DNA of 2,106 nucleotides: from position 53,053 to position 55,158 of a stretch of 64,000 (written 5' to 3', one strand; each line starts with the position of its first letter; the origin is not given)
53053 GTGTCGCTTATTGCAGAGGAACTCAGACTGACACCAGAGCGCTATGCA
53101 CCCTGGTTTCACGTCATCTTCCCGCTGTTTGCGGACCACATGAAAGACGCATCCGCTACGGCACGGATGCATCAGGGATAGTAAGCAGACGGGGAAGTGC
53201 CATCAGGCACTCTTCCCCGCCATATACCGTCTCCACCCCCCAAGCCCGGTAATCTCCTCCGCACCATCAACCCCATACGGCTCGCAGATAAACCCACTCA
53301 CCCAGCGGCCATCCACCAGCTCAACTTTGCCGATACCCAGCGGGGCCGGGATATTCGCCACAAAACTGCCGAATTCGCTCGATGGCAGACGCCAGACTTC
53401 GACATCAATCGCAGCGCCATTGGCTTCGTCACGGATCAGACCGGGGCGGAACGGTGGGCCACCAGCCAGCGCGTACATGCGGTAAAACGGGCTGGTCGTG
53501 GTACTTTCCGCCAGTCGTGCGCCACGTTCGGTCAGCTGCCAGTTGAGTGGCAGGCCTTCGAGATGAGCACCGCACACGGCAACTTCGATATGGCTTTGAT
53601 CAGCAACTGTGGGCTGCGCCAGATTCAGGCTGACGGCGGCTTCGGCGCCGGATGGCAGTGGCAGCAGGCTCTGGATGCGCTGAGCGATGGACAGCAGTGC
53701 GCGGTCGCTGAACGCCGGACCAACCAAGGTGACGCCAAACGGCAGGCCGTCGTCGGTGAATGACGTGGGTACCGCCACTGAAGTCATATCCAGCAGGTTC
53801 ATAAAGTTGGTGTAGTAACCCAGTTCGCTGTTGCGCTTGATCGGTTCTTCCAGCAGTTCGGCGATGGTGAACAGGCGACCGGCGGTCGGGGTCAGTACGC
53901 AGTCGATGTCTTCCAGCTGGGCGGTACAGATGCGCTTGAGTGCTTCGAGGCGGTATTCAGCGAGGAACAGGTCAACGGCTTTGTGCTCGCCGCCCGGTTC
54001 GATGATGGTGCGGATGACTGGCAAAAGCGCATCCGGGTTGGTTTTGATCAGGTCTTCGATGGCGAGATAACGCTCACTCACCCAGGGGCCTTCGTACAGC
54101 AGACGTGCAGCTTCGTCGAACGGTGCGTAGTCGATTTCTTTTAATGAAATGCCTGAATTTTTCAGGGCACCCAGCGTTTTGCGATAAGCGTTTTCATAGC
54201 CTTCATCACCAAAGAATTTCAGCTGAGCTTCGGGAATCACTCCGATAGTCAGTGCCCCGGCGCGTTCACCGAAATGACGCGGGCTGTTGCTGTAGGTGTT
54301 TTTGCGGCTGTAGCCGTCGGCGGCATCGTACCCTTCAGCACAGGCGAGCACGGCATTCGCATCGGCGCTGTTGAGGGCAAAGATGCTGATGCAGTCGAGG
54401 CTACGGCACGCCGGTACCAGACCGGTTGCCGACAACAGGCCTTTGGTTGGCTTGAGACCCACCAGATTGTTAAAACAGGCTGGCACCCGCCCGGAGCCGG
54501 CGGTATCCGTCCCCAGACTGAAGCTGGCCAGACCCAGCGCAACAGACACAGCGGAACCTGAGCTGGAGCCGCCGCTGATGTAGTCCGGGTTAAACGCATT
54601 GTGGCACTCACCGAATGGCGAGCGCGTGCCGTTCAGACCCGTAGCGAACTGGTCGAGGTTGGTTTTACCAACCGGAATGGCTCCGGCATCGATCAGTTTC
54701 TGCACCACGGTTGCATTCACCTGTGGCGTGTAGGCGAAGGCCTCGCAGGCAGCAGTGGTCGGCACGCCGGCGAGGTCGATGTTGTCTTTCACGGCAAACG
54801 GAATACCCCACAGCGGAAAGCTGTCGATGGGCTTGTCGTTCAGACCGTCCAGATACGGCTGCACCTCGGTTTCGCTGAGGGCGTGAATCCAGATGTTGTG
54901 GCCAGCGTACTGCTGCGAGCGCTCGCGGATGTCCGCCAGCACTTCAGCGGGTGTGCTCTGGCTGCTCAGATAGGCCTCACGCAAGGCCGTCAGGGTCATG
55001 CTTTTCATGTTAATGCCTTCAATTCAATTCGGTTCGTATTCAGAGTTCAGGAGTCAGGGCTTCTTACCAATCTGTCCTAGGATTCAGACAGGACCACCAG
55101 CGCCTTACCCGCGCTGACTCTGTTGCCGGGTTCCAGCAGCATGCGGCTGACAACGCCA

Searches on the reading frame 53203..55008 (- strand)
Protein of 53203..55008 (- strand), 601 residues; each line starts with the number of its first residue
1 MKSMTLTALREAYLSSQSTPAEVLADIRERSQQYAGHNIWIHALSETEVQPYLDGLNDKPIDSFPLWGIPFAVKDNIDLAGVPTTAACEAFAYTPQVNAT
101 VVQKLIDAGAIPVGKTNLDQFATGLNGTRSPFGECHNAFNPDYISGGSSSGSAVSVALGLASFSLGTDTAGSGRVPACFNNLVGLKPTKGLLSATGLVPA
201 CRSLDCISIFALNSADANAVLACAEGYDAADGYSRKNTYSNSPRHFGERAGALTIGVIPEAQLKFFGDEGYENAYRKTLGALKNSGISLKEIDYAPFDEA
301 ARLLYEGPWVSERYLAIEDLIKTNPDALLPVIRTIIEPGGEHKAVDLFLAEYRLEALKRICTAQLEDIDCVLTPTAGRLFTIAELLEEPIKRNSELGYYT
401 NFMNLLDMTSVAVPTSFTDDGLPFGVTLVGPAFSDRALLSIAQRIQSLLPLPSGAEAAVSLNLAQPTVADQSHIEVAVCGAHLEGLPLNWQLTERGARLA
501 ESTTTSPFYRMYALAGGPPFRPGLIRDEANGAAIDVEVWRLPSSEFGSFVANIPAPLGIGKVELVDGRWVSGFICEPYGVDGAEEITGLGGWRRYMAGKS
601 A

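Call 19: find_encoding_contigs(protein=window:53203-55008:-, flank=10000, max_places=10)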
Protein window:53203-55008:- (601 aa): 23 contigs read that carry it; 2 places shown.
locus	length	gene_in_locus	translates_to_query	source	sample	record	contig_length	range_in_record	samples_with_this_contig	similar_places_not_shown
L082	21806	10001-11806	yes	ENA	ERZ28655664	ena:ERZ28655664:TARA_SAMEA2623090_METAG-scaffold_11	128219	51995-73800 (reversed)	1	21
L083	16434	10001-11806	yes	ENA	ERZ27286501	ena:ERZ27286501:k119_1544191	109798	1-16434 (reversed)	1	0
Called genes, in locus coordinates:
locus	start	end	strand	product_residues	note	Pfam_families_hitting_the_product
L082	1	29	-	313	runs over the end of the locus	PF00561:Abhydrolase_1, PF01674:Lipase_2 (faint)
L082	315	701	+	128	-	PF13430:DUF4112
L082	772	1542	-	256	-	PF00849:PseudoU_synth_2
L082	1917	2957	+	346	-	PF09084:NMT1 (weak)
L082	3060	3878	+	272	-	PF00528:BPD_transp_1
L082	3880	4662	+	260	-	PF00005:ABC_tran, PF13304:AAA_21 (faint)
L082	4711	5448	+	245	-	PF09347:DUF1989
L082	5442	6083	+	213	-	PF09347:DUF1989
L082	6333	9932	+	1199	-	PF00289:Biotin_carb_N, PF02786:CPSase_L_D2, PF07478:Dala_Dala_lig_C, PF02785:Biotin_carb_C, PF02626:CT_A_B, PF02682:CT_C_D, PF00364:Biotin_lipoyl, PF25917:BSH_RND, +3 more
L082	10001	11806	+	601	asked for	PF01425:Amidase, PF21986:AH_C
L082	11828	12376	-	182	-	PF00293:NUDIX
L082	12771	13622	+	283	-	-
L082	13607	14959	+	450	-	PF05118:Asp_Arg_Hydrox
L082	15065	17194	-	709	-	-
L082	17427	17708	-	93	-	-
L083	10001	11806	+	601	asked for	PF01425:Amidase, PF21986:AH_C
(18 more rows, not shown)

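Call 47: list_cluster_members(proteins=[window:53203-55008:-, window:52633-53181:+, window:51387-52280:-, window:51387-52238:-, window:50050-51402:-, window:43716-45164:+, window:45220-46647:+, window:55077-58676:-])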
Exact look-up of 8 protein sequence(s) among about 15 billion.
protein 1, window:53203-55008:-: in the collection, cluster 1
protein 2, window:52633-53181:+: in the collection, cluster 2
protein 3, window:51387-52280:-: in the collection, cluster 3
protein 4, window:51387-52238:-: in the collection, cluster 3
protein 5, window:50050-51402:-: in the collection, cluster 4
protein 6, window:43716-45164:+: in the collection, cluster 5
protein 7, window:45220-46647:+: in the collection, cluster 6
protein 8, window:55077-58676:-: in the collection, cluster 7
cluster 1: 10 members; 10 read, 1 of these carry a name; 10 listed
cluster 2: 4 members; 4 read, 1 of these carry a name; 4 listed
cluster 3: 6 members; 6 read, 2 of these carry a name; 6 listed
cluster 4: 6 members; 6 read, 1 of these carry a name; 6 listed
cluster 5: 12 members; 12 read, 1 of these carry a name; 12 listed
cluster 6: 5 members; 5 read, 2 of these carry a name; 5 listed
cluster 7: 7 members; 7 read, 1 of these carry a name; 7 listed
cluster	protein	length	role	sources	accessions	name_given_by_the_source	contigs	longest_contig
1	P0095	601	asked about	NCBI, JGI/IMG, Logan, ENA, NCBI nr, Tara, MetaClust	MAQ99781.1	MAG: allophanate hydrolase [Oceanospirillaceae bacterium] | allophanate hydrolase [Oceanospirillaceae bacterium] | strand:+ start:31298 stop:33103 length:1806 start_codon:yes stop_codon:yes ...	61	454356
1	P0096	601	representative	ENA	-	-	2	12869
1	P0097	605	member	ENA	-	-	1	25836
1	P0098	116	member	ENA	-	-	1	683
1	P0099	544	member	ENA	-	-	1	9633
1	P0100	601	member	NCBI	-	-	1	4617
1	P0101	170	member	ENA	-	-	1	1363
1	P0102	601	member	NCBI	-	-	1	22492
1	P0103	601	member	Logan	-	-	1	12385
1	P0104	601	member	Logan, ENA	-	-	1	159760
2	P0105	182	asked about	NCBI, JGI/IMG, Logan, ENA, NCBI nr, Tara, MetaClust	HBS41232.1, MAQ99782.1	MAG TPA: isopentenyl-diphosphate delta-isomerase [Oceanospirillales bacterium] | isopentenyl-diphosphate delta-isomerase [Oceanospirillaceae bacterium] | strand:- start:60 stop:608 length:549 start_codon:yes stop_codon:yes gene_type:complete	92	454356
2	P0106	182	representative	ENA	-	-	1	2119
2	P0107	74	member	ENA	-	-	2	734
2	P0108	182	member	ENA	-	-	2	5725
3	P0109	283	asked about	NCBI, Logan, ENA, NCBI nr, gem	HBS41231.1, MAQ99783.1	MAG TPA: hypothetical protein DEA26_01020 [Oceanospirillales bacterium] | hypothetical protein [Oceanospirillaceae bacterium]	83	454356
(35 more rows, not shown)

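Call 49: find_encoding_contigs(protein=P0097, flank=10000, max_places=3)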
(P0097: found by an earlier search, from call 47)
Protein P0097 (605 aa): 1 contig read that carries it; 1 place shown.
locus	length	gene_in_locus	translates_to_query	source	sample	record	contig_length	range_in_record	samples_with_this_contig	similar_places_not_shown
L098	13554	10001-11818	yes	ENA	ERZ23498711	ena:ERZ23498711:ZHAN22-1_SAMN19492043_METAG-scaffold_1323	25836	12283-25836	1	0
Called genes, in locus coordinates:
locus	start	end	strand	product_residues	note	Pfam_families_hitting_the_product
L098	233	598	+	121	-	PF13430:DUF4112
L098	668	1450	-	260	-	PF00849:PseudoU_synth_2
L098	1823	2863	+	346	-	PF13379:NMT1_2 (weak), PF09084:NMT1 (weak)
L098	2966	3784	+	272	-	PF00528:BPD_transp_1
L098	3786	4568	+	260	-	PF00005:ABC_tran, PF13304:AAA_21 (faint)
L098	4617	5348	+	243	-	PF09347:DUF1989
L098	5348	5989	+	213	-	PF09347:DUF1989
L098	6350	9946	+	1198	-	PF00289:Biotin_carb_N, PF02786:CPSase_L_D2, PF07478:Dala_Dala_lig_C, PF02785:Biotin_carb_C, PF02626:CT_A_B, PF02682:CT_C_D, PF00364:Biotin_lipoyl, PF25917:BSH_RND, +3 more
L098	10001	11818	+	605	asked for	PF01425:Amidase, PF21986:AH_C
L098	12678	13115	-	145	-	PF02452:PemK_toxin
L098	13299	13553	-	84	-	?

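Call 50: find_encoding_contigs(protein=P0102, flank=10000, max_places=3)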
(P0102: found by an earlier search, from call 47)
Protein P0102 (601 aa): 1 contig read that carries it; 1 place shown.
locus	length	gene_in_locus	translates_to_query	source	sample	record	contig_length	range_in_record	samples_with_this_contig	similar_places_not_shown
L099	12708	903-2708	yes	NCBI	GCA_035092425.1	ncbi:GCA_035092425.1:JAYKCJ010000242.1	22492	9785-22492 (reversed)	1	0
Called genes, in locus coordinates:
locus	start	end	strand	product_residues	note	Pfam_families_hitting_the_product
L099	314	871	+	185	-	PF25919:BSH_CusB (faint), PF00364:Biotin_lipoyl, PF25917:BSH_RND, PF25973:BSH_CzcB (faint)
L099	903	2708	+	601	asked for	PF01425:Amidase, PF21986:AH_C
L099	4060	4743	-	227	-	-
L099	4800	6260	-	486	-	PF02934:GatB_N, PF02637:GatB_Yqey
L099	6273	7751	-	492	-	PF01425:Amidase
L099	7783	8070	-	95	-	PF02686:GatC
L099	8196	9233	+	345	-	PF06723:MreB_Mbl, PF00022:Actin, PF00012:HSP70, PF11104:PilM_2 (faint), PF14450:FtsA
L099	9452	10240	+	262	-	PF04085:MreC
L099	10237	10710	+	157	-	PF04093:MreD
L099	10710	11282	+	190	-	PF02545:Maf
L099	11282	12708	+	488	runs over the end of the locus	PF00575:S1, PF10150:RNase_E_G, PF20833:RNase_E_G_Thio (weak)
